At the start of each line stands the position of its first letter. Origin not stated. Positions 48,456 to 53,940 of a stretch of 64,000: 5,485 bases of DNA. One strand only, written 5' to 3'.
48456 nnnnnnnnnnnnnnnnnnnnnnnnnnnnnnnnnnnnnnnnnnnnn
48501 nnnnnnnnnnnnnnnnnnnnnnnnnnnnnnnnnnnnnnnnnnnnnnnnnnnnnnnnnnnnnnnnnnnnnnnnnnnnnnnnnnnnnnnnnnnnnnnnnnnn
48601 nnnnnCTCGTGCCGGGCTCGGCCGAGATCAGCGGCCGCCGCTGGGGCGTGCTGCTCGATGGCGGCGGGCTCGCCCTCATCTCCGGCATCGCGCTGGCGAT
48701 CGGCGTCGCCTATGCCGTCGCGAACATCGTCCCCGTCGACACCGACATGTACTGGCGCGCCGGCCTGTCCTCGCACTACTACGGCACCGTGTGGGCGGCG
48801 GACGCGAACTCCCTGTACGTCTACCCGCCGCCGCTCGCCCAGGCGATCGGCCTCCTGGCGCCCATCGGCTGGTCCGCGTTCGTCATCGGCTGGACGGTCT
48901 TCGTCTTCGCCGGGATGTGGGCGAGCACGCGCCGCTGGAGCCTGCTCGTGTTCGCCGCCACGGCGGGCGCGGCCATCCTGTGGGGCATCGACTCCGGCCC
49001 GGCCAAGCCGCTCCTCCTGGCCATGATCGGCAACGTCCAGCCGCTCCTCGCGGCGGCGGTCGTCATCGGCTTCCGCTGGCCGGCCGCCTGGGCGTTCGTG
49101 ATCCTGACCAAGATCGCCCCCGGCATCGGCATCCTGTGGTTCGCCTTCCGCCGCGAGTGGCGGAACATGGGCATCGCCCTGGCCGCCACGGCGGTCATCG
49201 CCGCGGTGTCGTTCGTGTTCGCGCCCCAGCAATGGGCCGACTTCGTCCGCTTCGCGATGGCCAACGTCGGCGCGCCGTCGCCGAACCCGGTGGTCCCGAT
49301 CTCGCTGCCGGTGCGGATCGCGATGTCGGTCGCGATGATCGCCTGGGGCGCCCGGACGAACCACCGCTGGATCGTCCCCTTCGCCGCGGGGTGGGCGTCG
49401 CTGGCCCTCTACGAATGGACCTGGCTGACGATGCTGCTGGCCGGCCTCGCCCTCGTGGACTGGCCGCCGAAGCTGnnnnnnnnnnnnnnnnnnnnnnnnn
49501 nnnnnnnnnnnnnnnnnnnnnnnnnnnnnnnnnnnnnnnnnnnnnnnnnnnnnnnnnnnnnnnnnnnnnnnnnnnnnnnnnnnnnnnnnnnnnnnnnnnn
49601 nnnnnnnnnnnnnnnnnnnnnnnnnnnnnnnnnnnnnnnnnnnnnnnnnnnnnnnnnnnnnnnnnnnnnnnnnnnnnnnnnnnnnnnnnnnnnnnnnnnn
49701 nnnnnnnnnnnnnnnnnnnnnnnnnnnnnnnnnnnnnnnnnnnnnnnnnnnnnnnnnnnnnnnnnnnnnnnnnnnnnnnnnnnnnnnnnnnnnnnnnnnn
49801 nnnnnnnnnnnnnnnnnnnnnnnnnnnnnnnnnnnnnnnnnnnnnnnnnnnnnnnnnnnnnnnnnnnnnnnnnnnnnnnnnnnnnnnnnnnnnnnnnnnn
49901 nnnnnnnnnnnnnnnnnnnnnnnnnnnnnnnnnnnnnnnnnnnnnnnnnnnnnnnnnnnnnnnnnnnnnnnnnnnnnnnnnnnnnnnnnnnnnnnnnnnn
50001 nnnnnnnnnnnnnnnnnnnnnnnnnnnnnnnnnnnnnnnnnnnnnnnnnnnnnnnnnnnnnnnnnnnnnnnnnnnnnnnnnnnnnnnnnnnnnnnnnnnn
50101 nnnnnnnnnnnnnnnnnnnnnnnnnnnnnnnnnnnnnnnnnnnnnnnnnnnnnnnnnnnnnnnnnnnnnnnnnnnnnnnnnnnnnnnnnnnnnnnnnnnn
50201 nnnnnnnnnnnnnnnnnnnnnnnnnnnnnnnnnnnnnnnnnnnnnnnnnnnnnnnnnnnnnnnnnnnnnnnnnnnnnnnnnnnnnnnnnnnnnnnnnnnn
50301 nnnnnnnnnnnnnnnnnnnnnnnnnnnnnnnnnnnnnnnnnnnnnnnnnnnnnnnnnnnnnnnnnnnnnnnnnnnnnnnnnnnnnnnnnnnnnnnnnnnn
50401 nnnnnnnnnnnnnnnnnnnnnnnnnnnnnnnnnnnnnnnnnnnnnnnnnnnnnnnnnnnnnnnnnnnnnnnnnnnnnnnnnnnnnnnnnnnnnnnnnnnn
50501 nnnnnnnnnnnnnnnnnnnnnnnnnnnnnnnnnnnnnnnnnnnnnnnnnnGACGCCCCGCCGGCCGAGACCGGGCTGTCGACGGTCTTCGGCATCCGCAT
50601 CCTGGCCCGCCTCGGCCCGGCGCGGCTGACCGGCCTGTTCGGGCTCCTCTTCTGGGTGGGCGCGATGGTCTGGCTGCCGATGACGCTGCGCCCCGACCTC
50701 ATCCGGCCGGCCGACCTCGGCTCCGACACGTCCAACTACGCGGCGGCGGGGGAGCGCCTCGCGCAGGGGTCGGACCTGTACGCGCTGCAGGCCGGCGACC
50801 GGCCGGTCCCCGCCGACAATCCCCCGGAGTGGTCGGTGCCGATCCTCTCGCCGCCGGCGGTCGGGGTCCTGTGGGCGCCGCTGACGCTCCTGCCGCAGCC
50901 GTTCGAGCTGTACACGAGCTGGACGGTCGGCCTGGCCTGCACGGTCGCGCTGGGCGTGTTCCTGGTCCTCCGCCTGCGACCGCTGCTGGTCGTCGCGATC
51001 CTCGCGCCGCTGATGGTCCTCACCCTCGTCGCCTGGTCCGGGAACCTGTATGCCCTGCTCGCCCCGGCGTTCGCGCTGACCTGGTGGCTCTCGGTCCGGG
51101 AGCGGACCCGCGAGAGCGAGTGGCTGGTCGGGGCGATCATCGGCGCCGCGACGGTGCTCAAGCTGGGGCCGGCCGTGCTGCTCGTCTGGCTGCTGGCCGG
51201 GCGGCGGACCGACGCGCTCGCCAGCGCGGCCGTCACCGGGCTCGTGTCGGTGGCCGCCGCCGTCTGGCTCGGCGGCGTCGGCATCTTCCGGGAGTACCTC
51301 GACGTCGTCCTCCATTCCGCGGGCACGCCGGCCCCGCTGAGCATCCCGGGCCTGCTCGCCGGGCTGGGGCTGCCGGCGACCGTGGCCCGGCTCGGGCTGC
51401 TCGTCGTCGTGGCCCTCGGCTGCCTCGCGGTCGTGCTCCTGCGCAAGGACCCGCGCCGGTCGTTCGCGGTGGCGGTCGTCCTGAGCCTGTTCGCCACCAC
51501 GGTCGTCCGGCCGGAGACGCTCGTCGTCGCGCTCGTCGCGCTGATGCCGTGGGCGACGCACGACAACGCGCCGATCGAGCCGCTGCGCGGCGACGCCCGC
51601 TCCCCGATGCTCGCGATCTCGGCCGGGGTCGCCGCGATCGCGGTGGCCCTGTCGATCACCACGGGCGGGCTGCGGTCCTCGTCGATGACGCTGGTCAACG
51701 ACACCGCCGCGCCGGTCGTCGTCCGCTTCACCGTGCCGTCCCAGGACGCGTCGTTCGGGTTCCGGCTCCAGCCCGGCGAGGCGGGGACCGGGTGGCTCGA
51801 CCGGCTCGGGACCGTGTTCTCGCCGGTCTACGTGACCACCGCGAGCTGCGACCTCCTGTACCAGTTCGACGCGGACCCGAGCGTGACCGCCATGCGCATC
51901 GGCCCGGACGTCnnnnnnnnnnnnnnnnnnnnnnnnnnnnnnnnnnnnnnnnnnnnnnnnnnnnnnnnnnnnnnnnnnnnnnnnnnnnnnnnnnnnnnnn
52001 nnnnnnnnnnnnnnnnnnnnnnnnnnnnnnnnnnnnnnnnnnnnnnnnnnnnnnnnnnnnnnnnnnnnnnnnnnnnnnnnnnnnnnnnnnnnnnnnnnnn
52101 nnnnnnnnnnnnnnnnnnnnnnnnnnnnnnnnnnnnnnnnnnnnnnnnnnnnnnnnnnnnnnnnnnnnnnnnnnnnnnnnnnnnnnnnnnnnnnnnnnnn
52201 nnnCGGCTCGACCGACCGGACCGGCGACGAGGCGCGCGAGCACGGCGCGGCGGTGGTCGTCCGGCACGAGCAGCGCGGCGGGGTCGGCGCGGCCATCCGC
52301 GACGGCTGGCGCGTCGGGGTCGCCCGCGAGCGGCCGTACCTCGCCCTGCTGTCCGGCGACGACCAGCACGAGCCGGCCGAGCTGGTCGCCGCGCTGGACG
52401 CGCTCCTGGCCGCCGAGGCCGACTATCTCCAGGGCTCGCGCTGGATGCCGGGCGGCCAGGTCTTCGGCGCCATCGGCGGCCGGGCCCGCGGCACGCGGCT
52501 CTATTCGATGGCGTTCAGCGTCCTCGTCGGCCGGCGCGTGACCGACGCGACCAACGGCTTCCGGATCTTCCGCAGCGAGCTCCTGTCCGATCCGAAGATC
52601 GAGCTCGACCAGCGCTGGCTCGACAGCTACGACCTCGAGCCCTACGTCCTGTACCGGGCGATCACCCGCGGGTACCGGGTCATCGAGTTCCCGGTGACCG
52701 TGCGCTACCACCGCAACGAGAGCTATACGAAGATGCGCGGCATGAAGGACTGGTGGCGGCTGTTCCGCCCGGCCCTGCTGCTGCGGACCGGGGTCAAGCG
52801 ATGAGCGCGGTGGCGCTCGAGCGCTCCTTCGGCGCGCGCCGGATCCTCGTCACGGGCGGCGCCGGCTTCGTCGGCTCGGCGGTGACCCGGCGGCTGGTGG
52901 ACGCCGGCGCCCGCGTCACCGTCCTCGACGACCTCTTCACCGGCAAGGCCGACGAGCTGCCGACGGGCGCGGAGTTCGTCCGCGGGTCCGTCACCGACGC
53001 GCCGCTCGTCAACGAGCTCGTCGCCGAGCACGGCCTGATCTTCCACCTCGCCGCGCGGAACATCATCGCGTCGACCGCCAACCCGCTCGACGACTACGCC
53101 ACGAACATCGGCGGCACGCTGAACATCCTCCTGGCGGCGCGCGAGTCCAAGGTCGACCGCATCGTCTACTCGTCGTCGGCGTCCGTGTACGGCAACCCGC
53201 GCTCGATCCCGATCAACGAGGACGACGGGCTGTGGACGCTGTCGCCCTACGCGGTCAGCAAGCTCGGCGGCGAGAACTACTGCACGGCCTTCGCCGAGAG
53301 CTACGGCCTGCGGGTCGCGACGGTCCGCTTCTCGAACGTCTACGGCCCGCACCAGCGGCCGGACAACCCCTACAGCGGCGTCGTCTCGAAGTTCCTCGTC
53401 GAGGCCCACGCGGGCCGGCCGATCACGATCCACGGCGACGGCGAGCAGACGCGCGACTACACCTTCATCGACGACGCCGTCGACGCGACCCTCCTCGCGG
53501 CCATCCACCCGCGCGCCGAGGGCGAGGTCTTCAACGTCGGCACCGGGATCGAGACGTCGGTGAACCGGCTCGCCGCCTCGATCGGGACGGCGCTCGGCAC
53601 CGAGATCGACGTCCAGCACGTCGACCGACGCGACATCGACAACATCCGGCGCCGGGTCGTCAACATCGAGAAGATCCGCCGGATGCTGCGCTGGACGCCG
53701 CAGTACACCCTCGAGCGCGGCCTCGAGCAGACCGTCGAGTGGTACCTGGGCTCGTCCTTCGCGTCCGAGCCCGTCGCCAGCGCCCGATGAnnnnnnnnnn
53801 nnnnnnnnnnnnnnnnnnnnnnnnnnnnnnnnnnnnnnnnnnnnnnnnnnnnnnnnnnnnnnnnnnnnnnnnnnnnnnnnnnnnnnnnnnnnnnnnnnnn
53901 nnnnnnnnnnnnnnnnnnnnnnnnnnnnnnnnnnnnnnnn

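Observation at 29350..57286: Supercluster of about 16 polytopic GT-C/DUF2029-type membrane glycosyltransferase paralogues with their donor-synthesis genes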

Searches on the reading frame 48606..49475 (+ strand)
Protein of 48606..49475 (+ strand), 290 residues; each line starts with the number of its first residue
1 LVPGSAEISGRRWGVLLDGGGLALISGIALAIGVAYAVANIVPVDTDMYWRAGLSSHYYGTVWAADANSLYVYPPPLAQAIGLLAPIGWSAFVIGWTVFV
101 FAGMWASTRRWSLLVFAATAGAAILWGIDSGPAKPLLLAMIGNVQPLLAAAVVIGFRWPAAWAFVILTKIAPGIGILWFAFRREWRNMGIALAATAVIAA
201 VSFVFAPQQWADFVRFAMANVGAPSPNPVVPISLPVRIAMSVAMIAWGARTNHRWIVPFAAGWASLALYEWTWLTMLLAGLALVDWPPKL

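Call 10: search_protein_families(library=pfam, proteins=[window:48606-49475:+], max_evalue=0.01)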
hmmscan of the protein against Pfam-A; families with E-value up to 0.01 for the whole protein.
window:48606-49475:+ (290 aa): 1 family
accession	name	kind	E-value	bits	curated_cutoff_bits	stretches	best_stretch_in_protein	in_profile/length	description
PF09594.16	GT87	-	1.9e-06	28.2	25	1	71-269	1-208/237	Glycosyltransferase family 87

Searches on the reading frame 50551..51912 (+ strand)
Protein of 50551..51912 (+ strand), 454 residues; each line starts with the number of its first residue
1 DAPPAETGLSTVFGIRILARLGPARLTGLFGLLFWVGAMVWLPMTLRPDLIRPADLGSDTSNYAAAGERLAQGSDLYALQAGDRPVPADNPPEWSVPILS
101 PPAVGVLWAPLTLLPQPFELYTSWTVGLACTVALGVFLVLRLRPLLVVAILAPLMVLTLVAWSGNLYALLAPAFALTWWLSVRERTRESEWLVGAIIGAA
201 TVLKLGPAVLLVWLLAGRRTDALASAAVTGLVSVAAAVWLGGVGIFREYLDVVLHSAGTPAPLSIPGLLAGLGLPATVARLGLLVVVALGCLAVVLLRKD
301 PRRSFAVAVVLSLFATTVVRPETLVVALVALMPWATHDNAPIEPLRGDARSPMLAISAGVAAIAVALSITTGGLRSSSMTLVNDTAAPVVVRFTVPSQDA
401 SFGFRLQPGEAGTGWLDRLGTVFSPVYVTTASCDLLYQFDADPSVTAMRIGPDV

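Call 10: search_protein_families(library=pfam, proteins=[window:50551-51912:+], max_evalue=0.01)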
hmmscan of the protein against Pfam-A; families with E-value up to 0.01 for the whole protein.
window:50551-51912:+ (454 aa): 1 family
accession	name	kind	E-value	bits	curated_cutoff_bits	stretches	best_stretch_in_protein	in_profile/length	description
PF09594.16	GT87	-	1e-16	61.9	25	1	101-317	4-233/237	Glycosyltransferase family 87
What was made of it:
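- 50533..52203 (+): R: GT87-like GT-C with an extracytoplasmic C-terminal extension. Pfam GT87 61.9 bits (call 10).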

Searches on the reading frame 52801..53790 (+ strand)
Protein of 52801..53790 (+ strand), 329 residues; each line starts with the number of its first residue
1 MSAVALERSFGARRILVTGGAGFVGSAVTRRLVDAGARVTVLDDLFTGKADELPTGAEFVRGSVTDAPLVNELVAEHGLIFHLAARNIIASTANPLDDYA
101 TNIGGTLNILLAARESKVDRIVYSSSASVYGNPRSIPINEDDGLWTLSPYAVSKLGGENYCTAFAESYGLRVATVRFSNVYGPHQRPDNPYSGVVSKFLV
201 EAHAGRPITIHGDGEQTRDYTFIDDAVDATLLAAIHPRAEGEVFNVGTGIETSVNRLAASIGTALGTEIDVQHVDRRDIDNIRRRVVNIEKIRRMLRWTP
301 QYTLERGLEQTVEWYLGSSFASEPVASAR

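Call 10: search_protein_families(library=pfam, proteins=[window:52801-53775:+], max_evalue=0.01)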
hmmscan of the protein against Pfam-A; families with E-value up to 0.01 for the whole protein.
window:52801-53775:+ (325 aa): 10 families
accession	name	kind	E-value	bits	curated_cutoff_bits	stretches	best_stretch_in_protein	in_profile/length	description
PF01370.27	Epimerase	-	7.4e-60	202.8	20.9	1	15-247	1-240/240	NAD dependent epimerase/dehydratase family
PF16363.11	GDP_Man_Dehyd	-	5.1e-50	171.2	27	1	16-311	1-332/332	GDP-mannose 4,6 dehydratase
PF01073.25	3Beta_HSD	-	3.3e-18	66.2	22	1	16-234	1-229/280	3-beta hydroxysteroid dehydrogenase/isomerase family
PF02719.21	Polysacc_synt_2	-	3.2e-14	53.2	20.2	1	15-272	1-254/293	Polysaccharide biosynthesis protein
PF04321.23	RmlD_sub_bind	-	6.5e-12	45.6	27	1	14-266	2-232/287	RmlD substrate binding domain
PF07993.18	NAD_binding_4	-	2.5e-09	37.1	20.1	1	70-198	82-219/258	Male sterility protein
PF13460.12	NAD_binding_10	-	4.7e-08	33.6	27.2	1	19-155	1-125/184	NAD(P)H-binding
PF05368.20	NmrA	-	4.9e-06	26.8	27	1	13-126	3-107/298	NmrA-like family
PF08659.16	KR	-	0.0011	19.3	22.6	0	15-41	3-29/180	KR domain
PF00106.31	adh_short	-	0.0057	16.6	26.6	0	15-45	3-33/195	short chain dehydrogenase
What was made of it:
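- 52801..53790 (+): T: SDR nucleotide-sugar epimerase or dehydratase. Epimerase 202.8 bits (call 10).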

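Call 12: find_encoding_contigs(protein=window:52801-53790:+, flank=10000, max_places=6)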
Protein window:52801-53790:+ (329 aa): no gene with exactly this product is on record in the collection.

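Call 42: search_protein_families(library=ncbifam, max_evalue=0.00001, proteins=[window:52801-53787:+])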
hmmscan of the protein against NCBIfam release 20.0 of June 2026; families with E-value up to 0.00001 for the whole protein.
window:52801-53787:+ (329 aa): 29 families (the best 25 are shown)
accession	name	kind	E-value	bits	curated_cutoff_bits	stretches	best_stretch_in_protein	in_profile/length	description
TIGR01181.1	dTDP_gluc_dehyt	equivalog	2.1e-53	181.5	365.1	1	14-322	1-318/321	dTDP-glucose 4,6-dehydratase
TIGR01179.1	galE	equivalog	7.4e-51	172.9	262.3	1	14-315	1-325/332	UDP-glucose 4-epimerase GalE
TIGR04180.1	EDH_00030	hypoth_equivalog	3.6e-47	160.9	475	1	15-302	1-296/297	NAD-dependent 4,6-dehydratase LegB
NF011728.1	PRK15181.1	equivalog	4e-41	141.2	760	1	12-317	15-339/348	Vi polysaccharide biosynthesis UDP-N-acetylglucosaminuronic acid C-4 epimerase TviC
NF047922.1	GDPFucSynFcl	equivalog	1.4e-30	106.8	500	1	13-317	3-303/308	GDP-L-fucose synthase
TIGR02197.1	heptose_epim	equivalog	1.4e-30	106.6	274.6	1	15-316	1-314/316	ADP-glyceromanno-heptose 6-epimerase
NF007956.0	PRK10675.1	subfamily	1.7e-29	103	394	1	14-314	2-328/338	UDP-glucose 4-epimerase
NF007490.0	PRK10084.1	subfamily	2.5e-28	99.1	649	1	14-319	2-338/361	dTDP-glucose 4,6-dehydratase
NF007582.0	PRK10217.1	equivalog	5.7e-28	98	698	1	13-318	2-334/355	dTDP-glucose 4,6-dehydratase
TIGR03466.1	HpnA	hypoth_equivalog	1.5e-23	83.3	367.65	1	14-199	2-189/327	hopanoid-associated sugar epimerase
TIGR02622.1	CDP_4_6_dhtase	equivalog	9.6e-23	80.9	278.45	1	11-317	3-332/352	CDP-glucose 4,6-dehydratase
NF042422.1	oxyalk_red_OleD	equivalog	2.6e-22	79.6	580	1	14-233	2-214/329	2-alkyl-3-oxoalkanoate reductase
NF042423.1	oxyalk_red_Shew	equivalog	4.8e-21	75.2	580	1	13-236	9-223/331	2-alkyl-3-oxoalkanoate reductase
NF008872.0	PRK11908.1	equivalog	1.7e-17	63.5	294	1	13-318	2-338/349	bifunctional UDP-4-keto-pentose/UDP-xylose synthase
NF041015.1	UDPsulfquin_syn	equivalog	1.4e-14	53.9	575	1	187-284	231-332/384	UDP-sulfoquinovose synthase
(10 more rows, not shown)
